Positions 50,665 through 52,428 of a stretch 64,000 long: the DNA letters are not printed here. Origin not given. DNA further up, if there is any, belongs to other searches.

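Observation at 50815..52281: TatD nuclease reads through, in frame, into a signal-peptide plus beta-barrel-like domain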

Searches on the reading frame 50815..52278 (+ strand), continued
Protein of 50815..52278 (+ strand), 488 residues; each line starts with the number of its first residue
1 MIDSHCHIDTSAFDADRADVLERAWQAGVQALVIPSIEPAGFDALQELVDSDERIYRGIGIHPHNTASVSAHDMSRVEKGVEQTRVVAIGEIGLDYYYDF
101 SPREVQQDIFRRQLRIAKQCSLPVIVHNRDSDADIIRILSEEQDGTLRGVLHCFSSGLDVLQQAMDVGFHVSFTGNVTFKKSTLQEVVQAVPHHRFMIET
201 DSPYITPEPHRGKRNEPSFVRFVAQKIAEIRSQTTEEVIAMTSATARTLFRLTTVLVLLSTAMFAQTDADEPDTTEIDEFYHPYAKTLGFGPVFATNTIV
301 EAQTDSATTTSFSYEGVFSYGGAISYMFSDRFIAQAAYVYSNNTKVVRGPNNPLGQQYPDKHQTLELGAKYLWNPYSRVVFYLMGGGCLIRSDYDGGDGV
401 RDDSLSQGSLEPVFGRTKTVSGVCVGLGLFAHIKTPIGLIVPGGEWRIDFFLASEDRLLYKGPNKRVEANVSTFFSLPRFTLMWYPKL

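Call 53: predict_structure(alignment_id=A2)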
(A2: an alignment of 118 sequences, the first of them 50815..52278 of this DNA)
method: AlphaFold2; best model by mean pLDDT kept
length: 488 residues; sequences in the alignment: 118
mean_pLDDT: 93.0   pTM: 0.58
mean pLDDT of the five models: 93.0, 92.9, 92.9, 92.7, 91.4
residues with pLDDT >= 90: 425; 70-90: 34; 50-70: 17; < 50: 12
segments of 3 or more residues with pLDDT < 50: 266-277
pLDDT, mean of each block of 10 residues (from residue 1): 94 97 98 97 97 97 96 97 95 95 97 97 97 98 95 97 98 96 96 97 95 96 98 97 94 59 50 49 92 97 93 96 96 98 94 91 98 96 98 95 87 93 98 97 98 91 86 97 94
secondary structure, 60 per line:
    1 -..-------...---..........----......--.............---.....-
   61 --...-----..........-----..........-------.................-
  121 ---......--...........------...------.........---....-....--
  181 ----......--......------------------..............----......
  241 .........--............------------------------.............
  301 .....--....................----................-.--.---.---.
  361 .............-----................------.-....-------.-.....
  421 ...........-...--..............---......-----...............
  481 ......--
elements in order: H17-26 E31-36 H39-51 E55-59 H71-80 E86-95 H103-119 E124-129 H132-142 E149-151 H158-166 E170-173 H175-178 H185-190 E196-198 H217-230 H235-249 H252-263 E288-305 E308-327 E332-343 E360-373 E379-394 H403-406 E416-431 E433-435 E438-451 E455-460 E466-486

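Call 57: fold_search(model_id=the predicted structure, library=pdb)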
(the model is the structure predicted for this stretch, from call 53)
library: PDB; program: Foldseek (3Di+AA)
matches with E <= 10: 1235; with E <= 0.001: 120
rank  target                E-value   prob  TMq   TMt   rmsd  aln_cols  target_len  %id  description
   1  6l25_A                6.7e-26  1.00  0.50  0.95   1.2       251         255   36  Deoxyribonuclease from Staphylococcus aureus (released 2020-05-13)
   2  6l25_B                8.0e-26  1.00  0.50  0.95   1.2       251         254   36  Deoxyribonuclease from Staphylococcus aureus (released 2020-05-13)
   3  2gzx_A                3.8e-25  1.00  0.50  0.96   1.2       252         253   36  Crystal Structure of the TatD deoxyribonuclease MW0446 from Staphylococcus aureus. Northeast Structural Genomics Conso (released 2006-07-11)
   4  1yix_A                1.0e-22  1.00  0.50  0.90   1.5       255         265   35  Crystal structure of YCFH, TATD homolog from Escherichia coli K12, at 1.9 A resolution (released 2005-01-25)
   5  3rcm                  2.1e-22  1.00  0.50  0.87   1.5       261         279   31  crystal structure of EFI target 500140:TatD family hydrolase from Pseudomonas putida (released 2011-04-20)
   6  1j6o                  6.0e-22  1.00  0.49  0.92   1.3       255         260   32  Crystal structure of TatD-related deoxyribonuclease (TM0667) from Thermotoga maritima at 1.8 A resolution (released 2002-10-30)
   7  4p5u                  1.0e-21  1.00  0.50  0.91   1.6       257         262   33  Crystal structure of TatD (released 2014-08-27)
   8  1xwy                  1.2e-20  1.00  0.50  0.92   1.4       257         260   32  Crystal structure of tatD deoxyribonuclease from Escherichia coli K12 at 2.0 A resolution (released 2005-01-25)
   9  2y1h_A                9.6e-19  1.00  0.47  0.85   2.3       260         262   31  Crystal structure of the human TatD-domain protein 3 (TATDN3) (released 2010-12-29)
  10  1zzm                  1.2e-18  1.00  0.49  0.91   1.7       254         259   29  Crystal structure of YJJV, TATD Homolog from Escherichia coli k12, at 1.8 A resolution (released 2005-06-28)
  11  2y1h_B                1.4e-18  1.00  0.47  0.84   2.7       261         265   31  Crystal structure of the human TatD-domain protein 3 (TATDN3) (released 2010-12-29)
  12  8efg                  3.6e-18  1.00  0.48  0.79   2.8       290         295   22  Crystal structure of human TATDN1 bound to dAMP and two zinc ions (released 2023-02-22)
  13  2xio                  6.0e-18  1.00  0.49  0.80   2.8       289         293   22  Structure of putative deoxyribonuclease TATDN1 isoform a (released 2010-07-14)
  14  3ipw                  1.8e-15  1.00  0.47  0.75   3.6       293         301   24  Crystal structure of hydrolase TatD family protein from Entamoeba histolytica (released 2009-09-01)
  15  3gg7                  1.7e-14  1.00  0.45  0.87   2.5       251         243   20  Crystal structure of an uncharacterized metalloprotein from Deinococcus radiodurans (released 2009-03-24)
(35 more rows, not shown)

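Call 60: search_protein_families(library=pfam, alignment_id=A3, max_evalue=0.01)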
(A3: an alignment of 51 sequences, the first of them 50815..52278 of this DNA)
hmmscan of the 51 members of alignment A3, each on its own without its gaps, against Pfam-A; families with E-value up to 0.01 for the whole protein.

A. member 1, window:50815-52278:+ (488 aa): 1 family
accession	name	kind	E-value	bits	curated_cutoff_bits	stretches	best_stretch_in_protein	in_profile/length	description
PF01026.27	TatD_DNase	-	2.2e-81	273.4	27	1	2-251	1-253/253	TatD related DNase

B. families by the number of members that match (of 51 scanned): 6 families
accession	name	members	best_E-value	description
PF01026.27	TatD_DNase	48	1.1e-89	TatD related DNase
PF13505.12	OMP_b-brl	20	7.6e-09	Outer membrane protein beta-barrel domain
PF01979.26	Amidohydro_1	2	0.0026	Amidohydrolase family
PF04909.20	Amidohydro_2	2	0.0088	Amidohydrolase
PF01886.21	DUF61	1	0.00047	Protein of unknown function DUF61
PF13557.12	Phenol_MetA_deg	1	0.00067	Putative MetA-pathway of phenol degradation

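Call 65: find_encoding_contigs(protein=P0068, flank=3000, max_places=1)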
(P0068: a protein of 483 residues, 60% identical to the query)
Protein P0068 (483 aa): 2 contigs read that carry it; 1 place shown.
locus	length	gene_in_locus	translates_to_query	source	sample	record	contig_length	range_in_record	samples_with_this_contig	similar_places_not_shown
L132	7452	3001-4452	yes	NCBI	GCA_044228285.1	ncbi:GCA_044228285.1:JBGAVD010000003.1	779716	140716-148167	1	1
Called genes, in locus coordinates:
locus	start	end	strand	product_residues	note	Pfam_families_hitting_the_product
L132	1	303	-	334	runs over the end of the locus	PF04079:SMC_ScpB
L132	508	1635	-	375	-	-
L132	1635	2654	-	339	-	PF01168:Ala_racemase_N, PF00842:Ala_racemase_C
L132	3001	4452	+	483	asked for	PF01026:TatD_DNase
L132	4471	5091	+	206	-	PF14681:UPRTase, PF00156:Pribosyltran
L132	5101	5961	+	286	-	PF00892:EamA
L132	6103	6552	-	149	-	PF11253:DUF3052 (weak)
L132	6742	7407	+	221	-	PF09365:DUF2461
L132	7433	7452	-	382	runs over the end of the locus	-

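Call 66: find_encoding_contigs(protein=P0087, flank=3000, max_places=1)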
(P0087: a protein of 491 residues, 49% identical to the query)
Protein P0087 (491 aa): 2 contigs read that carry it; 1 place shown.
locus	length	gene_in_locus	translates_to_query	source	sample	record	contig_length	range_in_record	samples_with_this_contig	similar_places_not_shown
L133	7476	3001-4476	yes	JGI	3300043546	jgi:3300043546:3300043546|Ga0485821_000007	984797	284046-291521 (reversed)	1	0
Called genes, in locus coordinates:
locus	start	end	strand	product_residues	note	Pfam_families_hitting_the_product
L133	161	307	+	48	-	-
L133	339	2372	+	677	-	PF05496:RuvB_N (faint), PF13177:DNA_pol3_delta2, PF00004:AAA, PF07728:AAA_5 (faint), PF22608:DNAX_ATPase_lid, PF12169:DNA_pol3_gamma3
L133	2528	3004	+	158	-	PF00578:AhpC-TSA, PF08534:Redoxin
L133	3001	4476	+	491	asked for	PF01026:TatD_DNase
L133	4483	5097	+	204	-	PF14681:UPRTase, PF00156:Pribosyltran (weak)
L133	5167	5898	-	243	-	PF00756:Esterase (weak)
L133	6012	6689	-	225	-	PF04263:TPK_catalytic, PF04265:TPK_B1_binding (weak)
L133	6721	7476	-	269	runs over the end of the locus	PF01497:Peripla_BP_2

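Call 67: find_encoding_contigs(protein=P0112, flank=3000, max_places=1)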
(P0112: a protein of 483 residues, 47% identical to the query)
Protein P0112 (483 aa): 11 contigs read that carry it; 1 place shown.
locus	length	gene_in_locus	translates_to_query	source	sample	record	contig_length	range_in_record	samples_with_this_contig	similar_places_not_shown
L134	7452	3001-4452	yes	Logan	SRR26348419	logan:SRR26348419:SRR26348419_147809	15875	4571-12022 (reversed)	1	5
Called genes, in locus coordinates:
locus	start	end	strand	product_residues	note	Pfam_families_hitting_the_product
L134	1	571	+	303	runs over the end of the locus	-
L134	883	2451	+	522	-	PF00072:Response_reg, PF08665:PglZ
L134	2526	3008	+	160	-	PF02367:TsaE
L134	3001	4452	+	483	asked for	PF01026:TatD_DNase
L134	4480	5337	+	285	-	-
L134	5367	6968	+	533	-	PF22694:CtpB_N-like, PF00595:PDZ (weak), PF13180:PDZ_2, PF17820:PDZ_6, PF03572:Peptidase_S41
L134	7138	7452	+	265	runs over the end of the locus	PF11306:DUF3108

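Call 76: list_cluster_members(proteins=[P0061, P0120, P0095])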
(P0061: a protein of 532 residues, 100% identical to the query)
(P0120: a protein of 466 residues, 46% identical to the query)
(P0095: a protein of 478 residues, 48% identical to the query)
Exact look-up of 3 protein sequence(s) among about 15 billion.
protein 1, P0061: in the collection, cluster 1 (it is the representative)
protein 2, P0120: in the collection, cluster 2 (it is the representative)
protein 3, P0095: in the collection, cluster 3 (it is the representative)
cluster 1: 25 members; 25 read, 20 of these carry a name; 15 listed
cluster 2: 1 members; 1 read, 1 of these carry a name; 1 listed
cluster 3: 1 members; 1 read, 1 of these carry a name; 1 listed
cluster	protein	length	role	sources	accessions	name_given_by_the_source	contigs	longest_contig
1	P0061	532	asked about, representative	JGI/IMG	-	TatD DNase family protein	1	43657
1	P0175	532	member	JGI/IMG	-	TatD DNase family protein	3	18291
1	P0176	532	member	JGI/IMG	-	TatD DNase family protein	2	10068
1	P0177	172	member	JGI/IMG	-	hypothetical protein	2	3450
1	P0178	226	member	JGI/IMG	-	hypothetical protein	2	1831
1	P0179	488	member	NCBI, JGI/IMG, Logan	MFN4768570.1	MAG: TatD family hydrolase [Candidatus Kapaibacterium sp.] | TatD DNase family protein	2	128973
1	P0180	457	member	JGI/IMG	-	TatD DNase family protein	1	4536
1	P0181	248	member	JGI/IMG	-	hypothetical protein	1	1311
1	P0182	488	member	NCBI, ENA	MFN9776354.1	MAG: TatD family hydrolase [Candidatus Kapaibacterium sp.]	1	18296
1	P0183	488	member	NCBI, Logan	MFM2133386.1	MAG: hypothetical protein RL156_667 [Bacteroidota bacterium]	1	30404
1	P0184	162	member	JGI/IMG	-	hypothetical protein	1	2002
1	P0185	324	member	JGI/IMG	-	hypothetical protein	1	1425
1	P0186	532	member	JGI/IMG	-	TatD DNase family protein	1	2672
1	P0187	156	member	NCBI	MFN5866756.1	MAG: hypothetical protein ACK45R_07145, partial [Candidatus Kapaibacterium sp.]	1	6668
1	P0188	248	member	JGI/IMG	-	hypothetical protein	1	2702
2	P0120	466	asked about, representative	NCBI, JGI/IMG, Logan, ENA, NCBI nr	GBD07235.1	D-aminoacyl-tRNA deacylase [bacterium HR21]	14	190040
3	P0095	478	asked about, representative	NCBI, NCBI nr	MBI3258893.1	MAG: TatD family hydrolase [Ignavibacteriae bacterium] | TatD family hydrolase [Ignavibacteriota bacterium]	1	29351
